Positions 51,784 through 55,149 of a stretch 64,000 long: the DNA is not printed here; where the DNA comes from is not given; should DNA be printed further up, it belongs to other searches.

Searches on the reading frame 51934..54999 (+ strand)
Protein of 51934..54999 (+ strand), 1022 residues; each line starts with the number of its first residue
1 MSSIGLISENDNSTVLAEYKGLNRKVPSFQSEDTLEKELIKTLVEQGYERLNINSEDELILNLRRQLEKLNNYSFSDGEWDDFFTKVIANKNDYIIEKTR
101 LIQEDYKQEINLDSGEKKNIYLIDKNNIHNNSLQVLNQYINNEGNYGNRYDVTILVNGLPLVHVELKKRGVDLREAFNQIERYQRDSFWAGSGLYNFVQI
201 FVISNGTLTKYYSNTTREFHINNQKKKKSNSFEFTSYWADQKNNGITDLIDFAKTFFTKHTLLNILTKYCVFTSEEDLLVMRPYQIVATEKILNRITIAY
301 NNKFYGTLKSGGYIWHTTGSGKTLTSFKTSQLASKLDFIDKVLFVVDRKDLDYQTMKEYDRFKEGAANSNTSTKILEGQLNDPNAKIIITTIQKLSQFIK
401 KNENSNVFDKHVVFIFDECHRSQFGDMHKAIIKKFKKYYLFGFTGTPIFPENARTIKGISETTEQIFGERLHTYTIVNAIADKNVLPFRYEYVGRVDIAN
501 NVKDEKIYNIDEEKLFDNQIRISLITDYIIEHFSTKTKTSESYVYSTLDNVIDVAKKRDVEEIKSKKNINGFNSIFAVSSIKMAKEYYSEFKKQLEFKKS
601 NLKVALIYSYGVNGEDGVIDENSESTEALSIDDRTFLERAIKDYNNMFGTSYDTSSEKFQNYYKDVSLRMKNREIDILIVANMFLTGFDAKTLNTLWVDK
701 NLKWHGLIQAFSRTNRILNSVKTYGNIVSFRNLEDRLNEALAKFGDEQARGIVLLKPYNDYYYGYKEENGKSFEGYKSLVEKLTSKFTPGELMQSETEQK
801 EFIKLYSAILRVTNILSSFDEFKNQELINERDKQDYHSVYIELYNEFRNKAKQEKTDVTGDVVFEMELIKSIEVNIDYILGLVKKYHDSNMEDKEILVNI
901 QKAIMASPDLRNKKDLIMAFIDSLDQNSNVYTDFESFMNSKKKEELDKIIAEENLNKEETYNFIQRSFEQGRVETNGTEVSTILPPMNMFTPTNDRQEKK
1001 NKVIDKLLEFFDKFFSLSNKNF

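Call 104: search_protein_families(library=pfam, proteins=[window:51934-54999:+], max_evalue=0.001)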
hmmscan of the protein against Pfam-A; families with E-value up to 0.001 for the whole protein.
window:51934-54999:+ (1022 aa): 6 families
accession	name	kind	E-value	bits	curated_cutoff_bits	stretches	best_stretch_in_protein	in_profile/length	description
PF12008.13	EcoR124_C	-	2.4e-63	214.6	23.1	1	753-1014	1-260/260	Type I restriction and modification enzyme - subunit R C terminal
PF22679.2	T1R_D3-like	-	4.2e-59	199.9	27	1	571-732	2-158/158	Type I restriction enzyme subunit R domain 3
PF18766.7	SWI2_SNF2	-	7.2e-55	186.5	26.7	1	284-512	1-213/221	SWI2/SNF2 ATPase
PF04313.20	HSDR_N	-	5.7e-43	147.5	25.1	1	30-218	2-196/198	Type I restriction enzyme R protein N terminus (HSDR_N)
PF04851.21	ResIII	-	1.1e-41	142.9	22.5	1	280-448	3-163/164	Type III restriction enzyme, res subunit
PF00270.35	DEAD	-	1.3e-09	38.5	26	1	317-448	22-161/167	DEAD/DEAH box helicase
